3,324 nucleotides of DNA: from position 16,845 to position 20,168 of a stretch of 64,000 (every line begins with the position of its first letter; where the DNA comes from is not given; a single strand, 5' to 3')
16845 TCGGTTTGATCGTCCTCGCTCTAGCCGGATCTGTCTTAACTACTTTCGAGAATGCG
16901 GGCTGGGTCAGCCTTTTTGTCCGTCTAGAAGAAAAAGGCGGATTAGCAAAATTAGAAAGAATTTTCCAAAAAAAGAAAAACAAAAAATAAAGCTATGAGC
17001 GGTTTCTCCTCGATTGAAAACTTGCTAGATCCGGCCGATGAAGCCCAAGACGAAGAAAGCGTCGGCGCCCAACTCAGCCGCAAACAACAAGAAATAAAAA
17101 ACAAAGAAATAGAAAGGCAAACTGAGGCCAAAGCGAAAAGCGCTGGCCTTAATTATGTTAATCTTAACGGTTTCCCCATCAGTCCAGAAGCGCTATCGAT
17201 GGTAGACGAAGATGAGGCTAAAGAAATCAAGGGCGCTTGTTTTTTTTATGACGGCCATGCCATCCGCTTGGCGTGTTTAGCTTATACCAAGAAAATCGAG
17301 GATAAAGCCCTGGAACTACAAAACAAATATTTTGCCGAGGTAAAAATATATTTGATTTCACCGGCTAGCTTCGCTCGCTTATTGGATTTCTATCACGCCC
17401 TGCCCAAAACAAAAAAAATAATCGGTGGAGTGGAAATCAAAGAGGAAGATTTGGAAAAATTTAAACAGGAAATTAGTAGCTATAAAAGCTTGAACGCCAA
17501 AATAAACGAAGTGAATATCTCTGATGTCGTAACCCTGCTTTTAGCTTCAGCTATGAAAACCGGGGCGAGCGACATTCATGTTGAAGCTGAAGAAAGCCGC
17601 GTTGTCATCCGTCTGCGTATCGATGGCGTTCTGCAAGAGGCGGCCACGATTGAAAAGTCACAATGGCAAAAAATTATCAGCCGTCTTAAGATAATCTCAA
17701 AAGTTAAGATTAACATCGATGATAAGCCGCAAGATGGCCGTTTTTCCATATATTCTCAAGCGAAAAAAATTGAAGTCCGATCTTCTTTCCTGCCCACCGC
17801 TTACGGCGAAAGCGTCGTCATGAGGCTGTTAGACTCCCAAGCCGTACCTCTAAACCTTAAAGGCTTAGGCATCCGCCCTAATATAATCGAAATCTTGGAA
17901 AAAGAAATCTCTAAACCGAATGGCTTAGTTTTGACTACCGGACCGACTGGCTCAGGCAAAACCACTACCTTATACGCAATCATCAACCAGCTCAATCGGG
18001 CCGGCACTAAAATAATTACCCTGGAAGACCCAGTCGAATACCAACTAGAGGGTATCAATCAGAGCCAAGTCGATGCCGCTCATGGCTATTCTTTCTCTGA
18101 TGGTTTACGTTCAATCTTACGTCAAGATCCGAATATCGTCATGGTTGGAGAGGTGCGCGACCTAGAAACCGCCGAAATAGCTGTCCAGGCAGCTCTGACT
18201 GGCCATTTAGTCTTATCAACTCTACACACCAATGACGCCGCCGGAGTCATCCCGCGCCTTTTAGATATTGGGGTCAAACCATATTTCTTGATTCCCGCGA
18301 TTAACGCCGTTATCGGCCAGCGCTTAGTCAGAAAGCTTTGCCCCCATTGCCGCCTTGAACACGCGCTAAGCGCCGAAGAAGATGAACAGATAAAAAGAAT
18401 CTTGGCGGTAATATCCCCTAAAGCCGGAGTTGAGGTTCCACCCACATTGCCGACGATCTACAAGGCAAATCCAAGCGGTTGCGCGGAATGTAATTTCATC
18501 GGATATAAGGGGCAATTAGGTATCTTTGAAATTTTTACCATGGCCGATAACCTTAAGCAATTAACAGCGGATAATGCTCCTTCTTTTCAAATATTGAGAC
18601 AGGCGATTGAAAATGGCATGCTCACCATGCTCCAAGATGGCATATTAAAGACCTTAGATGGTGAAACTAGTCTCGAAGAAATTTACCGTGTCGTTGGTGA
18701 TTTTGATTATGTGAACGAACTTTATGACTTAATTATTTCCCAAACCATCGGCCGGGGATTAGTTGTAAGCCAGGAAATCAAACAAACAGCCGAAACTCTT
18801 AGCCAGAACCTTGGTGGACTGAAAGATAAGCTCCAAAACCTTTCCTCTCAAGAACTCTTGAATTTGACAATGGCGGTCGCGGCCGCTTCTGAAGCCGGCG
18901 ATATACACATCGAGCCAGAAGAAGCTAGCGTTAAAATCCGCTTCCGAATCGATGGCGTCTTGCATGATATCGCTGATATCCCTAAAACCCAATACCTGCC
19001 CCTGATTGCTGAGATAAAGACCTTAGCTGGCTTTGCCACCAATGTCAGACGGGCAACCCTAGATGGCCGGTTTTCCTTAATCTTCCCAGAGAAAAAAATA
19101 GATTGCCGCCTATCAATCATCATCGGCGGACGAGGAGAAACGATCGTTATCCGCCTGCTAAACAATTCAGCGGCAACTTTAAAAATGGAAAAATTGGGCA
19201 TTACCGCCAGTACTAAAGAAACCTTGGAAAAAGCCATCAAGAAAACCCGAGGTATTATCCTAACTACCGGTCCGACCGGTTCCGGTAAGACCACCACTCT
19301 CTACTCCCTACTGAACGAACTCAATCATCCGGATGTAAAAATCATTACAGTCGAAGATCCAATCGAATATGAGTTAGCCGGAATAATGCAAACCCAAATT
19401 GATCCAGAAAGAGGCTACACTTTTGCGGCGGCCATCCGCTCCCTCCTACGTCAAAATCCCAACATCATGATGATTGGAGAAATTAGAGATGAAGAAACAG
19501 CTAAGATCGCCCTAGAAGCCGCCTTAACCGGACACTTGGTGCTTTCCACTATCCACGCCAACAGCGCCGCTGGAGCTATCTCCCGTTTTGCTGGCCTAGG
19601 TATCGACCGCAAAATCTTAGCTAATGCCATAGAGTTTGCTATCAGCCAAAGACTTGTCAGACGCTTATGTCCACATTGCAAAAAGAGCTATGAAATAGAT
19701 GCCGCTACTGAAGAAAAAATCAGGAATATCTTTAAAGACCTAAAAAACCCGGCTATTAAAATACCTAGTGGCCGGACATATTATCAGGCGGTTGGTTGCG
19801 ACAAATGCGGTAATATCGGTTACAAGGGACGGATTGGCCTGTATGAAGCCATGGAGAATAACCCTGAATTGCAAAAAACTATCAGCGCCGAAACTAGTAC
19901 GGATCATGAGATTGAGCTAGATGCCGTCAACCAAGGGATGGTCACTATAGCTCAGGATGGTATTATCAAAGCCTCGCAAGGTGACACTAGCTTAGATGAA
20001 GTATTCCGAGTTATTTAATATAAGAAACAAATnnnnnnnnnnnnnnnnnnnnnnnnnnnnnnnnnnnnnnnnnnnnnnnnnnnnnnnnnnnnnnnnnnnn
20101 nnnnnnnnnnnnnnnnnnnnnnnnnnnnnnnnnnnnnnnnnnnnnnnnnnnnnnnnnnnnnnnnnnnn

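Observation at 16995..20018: Two complete PilB/GspE secretion ATPases fused into one 1007-aa polypeptide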

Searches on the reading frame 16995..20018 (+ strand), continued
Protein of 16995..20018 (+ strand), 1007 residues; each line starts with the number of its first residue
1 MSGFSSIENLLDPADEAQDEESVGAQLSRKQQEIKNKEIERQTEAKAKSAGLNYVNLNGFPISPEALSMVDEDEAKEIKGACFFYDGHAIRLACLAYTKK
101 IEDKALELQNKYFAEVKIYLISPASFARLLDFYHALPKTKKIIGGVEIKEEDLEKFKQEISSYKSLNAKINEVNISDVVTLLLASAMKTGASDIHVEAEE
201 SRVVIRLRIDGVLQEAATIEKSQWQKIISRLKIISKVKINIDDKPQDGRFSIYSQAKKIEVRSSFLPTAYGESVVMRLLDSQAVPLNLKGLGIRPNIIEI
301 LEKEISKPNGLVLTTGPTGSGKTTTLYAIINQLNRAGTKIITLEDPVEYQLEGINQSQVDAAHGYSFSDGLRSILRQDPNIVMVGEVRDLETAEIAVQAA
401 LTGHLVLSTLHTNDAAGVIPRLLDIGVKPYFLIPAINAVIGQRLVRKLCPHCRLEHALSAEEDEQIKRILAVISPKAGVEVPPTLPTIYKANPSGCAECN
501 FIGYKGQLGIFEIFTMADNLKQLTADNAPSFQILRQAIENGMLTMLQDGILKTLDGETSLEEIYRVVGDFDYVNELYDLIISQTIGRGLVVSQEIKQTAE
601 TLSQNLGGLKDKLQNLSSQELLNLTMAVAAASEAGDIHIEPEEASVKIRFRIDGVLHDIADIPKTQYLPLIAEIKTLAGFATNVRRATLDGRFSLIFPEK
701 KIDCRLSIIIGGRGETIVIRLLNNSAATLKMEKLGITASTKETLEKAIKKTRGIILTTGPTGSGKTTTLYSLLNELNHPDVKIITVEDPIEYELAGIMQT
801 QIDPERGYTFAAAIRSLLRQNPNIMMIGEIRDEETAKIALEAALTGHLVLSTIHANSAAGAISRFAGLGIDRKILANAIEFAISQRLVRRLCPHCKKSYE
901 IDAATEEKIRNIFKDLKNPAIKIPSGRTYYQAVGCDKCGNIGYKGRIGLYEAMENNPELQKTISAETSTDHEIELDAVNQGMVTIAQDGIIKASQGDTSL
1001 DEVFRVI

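Call 74: find_encoding_contigs(protein=P0268, flank=10000, max_places=2)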
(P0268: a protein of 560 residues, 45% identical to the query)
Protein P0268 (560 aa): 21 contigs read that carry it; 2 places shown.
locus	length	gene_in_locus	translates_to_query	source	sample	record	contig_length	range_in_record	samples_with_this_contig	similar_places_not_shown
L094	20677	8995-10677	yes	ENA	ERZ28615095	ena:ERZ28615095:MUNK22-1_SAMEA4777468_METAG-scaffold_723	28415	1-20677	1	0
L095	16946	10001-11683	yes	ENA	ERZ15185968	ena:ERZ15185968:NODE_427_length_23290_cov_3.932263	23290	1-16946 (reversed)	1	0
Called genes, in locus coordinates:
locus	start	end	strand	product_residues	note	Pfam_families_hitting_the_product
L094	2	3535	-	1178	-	?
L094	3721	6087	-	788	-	PF13620:CarboxypepD_reg (weak)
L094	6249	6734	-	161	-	PF02367:TsaE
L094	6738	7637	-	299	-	PF02673:BacA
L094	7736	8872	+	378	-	PF01368:DHH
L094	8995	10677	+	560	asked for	PF05157:MshEN, PF00437:T2SSE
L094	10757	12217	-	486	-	PF00515:TPR_1 (faint), PF07719:TPR_2 (faint), PF13181:TPR_8 (faint), PF23914:TPR_CcmH_CycH, PF13432:TPR_16, PF13424:TPR_12 (weak), PF12895:ANAPC3, PF13432:TPR_16 (weak), +5 more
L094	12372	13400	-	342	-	PF00814:TsaD, PF22521:HypF_C_2 (weak)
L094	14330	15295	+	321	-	PF01699:Na_Ca_ex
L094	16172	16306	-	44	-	PF01527:HTH_Tnp_1 (faint)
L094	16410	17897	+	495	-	PF01408:GFO_IDH_MocA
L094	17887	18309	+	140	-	PF00293:NUDIX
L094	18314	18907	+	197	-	PF02223:Thymidylate_kin (faint)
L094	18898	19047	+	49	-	-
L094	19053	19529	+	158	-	PF00383:dCMP_cyt_deam_1, PF14437:MafB19-deam, PF14439:Bd3614-deam (weak)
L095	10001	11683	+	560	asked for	PF05157:MshEN, PF00437:T2SSE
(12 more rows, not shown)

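Call 82: list_cluster_members(proteins=[window:16995-20015:+])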
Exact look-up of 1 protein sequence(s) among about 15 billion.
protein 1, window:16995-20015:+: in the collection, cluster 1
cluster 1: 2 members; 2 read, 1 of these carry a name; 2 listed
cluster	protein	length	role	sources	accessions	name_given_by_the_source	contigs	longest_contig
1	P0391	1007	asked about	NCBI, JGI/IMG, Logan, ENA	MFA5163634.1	MAG: GspE/PulE family protein [Patescibacteria group bacterium]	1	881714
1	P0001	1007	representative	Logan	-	-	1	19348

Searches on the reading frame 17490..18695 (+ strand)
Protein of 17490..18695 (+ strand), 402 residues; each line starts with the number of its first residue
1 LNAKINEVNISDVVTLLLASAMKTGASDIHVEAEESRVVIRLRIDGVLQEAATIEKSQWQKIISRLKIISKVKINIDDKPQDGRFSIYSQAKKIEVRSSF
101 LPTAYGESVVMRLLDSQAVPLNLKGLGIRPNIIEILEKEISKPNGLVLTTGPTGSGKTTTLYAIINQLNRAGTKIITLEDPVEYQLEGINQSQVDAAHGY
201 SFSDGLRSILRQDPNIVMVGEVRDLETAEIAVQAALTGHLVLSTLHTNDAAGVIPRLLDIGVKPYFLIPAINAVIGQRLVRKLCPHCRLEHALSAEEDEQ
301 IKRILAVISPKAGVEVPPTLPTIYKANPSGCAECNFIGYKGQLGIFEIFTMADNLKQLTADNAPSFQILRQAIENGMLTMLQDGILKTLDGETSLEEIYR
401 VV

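Call 19: search_solved_structures(query=window:17490-18695:+, max_evalue=1e-10, show_alignments=2)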
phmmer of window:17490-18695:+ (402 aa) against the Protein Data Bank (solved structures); distinct sequences matched with E-value up to 1e-10: 27.
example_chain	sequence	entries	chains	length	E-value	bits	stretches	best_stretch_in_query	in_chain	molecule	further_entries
3jc8_Ba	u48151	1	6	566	8.7e-98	331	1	8-398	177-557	Type IV-A pilus assembly ATPase PilB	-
5zfr_A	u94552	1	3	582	4.8e-95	322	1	10-401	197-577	Type IV pilus biogenesis ATPase PilB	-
6olj_C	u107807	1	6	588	7e-95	321.4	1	10-401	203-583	Type IV pilus biogenesis ATPase PilB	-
4kss_A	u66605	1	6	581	7.2e-95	321.4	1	10-401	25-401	Type II secretion system protein E, hemolysin-coregulated protein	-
4ksr_A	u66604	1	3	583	7.3e-95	321.4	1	10-401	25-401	Type II secretion system protein E, Hemolysin-coregulated protein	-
5tsg_B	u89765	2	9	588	8.8e-95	321.1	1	10-401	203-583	Type IV pilus biogenesis ATPase PilB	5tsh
1p9r_A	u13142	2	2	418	9e-95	321.1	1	10-400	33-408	General secretion pathway protein E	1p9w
4pht_A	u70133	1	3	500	1.1e-94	320.8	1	10-401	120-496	General secretory pathway protein E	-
5oiu_A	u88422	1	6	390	2.4e-87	296.6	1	14-399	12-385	Type IV pilus assembly protein PilF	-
5it5_F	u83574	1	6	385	3.2e-87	296.2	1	17-399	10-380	ATP binding motif-containing protein PilF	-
6ejf_A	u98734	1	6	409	4e-87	295.9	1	17-399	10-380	Type IV pilus assembly protein PilF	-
6f8l_G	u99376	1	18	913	2.2e-86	293.5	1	14-399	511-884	Type IV pilus assembly protein PilF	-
3jvu_A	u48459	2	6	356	1.1e-34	123.4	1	14-283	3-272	Twitching mobility protein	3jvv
2ewv_A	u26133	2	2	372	1.1e-33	120.1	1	17-261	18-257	twitching motility protein PilT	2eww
2gsz_A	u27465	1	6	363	1.3e-33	119.8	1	17-261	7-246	twitching motility protein PilT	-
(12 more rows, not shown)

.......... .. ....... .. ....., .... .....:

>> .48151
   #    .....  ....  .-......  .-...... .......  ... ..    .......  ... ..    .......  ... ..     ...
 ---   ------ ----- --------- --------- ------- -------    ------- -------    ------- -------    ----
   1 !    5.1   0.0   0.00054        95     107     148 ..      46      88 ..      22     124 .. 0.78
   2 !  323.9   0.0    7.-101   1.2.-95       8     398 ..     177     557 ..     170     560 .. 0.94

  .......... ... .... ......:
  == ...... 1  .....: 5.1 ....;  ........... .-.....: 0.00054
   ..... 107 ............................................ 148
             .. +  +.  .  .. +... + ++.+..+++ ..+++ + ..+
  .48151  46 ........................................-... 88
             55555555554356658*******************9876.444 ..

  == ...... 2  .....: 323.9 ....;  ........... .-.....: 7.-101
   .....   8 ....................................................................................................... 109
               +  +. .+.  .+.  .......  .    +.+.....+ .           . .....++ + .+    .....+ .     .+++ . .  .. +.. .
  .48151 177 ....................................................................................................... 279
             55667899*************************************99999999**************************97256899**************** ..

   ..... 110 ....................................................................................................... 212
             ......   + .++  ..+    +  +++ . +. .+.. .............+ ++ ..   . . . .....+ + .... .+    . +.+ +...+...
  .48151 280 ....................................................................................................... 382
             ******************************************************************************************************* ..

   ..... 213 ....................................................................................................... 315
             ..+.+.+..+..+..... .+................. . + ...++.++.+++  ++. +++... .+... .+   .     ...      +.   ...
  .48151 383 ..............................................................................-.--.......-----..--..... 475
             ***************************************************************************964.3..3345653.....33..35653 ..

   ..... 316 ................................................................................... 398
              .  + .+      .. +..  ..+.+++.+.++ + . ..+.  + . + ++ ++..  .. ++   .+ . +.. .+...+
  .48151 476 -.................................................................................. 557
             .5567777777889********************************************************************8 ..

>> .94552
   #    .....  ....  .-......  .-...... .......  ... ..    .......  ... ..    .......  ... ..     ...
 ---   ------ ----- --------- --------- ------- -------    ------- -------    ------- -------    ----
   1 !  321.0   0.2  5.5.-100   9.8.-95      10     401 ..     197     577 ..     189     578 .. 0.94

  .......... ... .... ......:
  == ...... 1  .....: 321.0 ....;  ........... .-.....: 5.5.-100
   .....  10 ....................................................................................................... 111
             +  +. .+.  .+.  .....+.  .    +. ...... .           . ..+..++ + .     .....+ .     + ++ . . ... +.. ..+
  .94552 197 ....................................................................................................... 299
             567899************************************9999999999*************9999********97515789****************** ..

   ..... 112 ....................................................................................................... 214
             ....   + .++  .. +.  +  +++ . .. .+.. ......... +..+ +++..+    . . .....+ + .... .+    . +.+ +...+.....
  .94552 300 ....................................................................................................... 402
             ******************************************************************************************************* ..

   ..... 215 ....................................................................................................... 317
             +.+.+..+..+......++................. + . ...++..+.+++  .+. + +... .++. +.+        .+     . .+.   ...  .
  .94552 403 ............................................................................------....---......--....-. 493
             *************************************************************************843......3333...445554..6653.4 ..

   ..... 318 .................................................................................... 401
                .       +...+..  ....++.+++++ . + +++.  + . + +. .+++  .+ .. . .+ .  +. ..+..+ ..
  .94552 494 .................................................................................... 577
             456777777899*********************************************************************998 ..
